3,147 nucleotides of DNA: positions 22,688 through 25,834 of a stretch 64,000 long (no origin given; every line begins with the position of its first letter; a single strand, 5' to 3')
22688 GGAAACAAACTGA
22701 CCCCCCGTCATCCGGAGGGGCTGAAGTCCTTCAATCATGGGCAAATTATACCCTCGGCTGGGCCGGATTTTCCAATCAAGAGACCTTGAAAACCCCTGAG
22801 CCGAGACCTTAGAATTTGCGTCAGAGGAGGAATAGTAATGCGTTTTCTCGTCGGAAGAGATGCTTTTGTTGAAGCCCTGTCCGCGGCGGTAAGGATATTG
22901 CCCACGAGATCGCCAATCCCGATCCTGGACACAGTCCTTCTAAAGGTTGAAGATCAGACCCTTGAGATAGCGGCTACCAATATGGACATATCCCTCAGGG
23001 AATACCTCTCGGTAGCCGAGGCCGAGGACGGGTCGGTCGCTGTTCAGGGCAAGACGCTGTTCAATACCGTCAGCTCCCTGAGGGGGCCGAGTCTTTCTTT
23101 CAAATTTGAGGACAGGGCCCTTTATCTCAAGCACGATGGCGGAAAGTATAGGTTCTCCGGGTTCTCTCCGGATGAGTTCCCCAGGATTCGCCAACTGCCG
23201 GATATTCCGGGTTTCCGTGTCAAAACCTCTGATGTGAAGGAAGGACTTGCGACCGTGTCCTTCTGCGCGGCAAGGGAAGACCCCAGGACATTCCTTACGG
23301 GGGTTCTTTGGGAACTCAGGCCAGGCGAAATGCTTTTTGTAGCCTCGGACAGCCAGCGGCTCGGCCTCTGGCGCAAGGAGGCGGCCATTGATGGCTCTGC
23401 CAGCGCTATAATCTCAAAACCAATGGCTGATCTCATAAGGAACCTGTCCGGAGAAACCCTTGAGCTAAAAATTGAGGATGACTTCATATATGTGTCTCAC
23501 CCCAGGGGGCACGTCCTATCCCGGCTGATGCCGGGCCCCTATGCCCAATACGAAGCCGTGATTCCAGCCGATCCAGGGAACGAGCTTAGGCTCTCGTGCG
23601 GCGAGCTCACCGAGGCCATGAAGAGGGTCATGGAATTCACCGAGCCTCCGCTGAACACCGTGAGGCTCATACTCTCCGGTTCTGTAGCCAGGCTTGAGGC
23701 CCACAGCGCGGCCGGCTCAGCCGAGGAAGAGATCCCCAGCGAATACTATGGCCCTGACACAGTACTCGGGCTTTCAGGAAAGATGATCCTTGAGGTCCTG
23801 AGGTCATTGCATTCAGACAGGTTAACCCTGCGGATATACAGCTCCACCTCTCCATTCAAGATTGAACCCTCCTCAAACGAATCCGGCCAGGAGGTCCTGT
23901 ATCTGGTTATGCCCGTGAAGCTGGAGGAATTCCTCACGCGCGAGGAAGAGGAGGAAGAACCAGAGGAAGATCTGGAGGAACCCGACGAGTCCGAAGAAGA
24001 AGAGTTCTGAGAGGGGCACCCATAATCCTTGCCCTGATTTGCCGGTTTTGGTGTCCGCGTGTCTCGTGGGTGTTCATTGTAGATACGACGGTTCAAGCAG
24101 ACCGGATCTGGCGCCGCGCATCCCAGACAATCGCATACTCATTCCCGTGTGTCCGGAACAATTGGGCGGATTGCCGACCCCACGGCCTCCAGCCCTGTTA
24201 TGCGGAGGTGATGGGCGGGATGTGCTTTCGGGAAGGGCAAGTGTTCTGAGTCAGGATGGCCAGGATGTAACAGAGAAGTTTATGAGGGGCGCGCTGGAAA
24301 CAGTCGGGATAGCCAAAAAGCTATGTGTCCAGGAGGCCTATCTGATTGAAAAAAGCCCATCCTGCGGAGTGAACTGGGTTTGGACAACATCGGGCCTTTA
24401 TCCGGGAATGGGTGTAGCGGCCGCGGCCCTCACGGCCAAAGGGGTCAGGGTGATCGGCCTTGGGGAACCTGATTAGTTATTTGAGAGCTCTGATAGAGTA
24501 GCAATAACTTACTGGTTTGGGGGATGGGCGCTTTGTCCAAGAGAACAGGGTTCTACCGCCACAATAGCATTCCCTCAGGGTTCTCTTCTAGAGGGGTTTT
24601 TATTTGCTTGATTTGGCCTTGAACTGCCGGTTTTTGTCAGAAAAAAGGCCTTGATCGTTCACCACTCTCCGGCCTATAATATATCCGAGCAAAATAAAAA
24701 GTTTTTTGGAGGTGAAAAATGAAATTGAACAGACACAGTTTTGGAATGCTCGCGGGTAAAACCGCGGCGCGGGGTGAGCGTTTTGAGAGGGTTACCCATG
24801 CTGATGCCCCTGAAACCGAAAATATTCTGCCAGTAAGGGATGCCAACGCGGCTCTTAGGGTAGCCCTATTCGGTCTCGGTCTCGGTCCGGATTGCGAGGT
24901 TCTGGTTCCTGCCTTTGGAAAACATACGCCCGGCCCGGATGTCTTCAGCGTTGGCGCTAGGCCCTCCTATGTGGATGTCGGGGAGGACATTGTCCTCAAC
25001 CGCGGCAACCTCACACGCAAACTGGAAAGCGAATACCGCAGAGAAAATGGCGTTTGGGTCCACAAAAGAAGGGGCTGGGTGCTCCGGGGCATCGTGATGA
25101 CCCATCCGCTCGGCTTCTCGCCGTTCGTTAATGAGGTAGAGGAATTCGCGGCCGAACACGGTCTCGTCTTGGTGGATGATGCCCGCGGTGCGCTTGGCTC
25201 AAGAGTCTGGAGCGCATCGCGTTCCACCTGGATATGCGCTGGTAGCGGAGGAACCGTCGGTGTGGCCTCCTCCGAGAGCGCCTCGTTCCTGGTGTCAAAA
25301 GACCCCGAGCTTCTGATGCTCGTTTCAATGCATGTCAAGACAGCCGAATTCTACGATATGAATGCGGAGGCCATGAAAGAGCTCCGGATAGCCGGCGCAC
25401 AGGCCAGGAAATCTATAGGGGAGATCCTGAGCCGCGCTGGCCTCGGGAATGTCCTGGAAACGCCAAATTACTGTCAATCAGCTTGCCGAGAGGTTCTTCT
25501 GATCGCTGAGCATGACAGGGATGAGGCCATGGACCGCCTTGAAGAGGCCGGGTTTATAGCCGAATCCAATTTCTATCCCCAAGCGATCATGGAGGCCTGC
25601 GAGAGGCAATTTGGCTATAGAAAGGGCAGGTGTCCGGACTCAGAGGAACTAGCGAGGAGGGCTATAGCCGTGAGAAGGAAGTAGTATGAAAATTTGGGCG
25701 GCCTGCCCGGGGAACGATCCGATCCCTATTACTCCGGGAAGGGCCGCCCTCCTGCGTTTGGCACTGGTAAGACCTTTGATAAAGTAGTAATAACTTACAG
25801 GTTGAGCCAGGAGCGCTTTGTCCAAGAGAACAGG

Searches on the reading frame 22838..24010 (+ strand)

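Call 72: search_protein_families(library=pfam, proteins=[window:22838-24010:+], max_evalue=0.001)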
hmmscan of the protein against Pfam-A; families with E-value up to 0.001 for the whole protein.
window:22838-24010:+ (390 aa): 3 families
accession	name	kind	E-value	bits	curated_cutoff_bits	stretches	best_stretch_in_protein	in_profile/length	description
PF00712.24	DNA_pol3_beta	-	1.6e-22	80.4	24.4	1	1-117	1-119/120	DNA polymerase III beta subunit, N-terminal domain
PF02768.20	DNA_pol3_beta_3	-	2.7e-16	59.9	27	1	241-359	3-119/121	DNA polymerase III beta subunit, C-terminal domain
PF02767.21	DNA_pol3_beta_2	-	5e-12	46.6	27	1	128-235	2-114/116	DNA polymerase III beta subunit, central domain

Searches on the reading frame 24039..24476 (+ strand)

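Call 74: search_protein_families(library=pfam, proteins=[window:24039-24476:+], max_evalue=0.001)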
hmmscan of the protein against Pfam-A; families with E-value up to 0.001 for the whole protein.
window:24039-24476:+ (145 aa): 1 family
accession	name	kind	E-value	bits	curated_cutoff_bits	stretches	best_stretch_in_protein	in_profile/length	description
PF04463.17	2-thiour_desulf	-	7.9e-33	113.9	34.7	1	3-139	1-137/141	2-thiouracil desulfurase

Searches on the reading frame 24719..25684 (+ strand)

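Call 73: search_protein_families(library=pfam, proteins=[window:24719-25684:+], max_evalue=0.001)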
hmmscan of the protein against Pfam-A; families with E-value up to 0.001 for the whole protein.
window:24719-25684:+ (321 aa): 1 family
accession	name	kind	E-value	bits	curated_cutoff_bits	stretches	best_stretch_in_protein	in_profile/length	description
PF01041.23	DegT_DnrJ_EryC1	-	6.6e-15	55.6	19.8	1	20-163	27-154/360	DegT/DnrJ/EryC1/StrS aminotransferase family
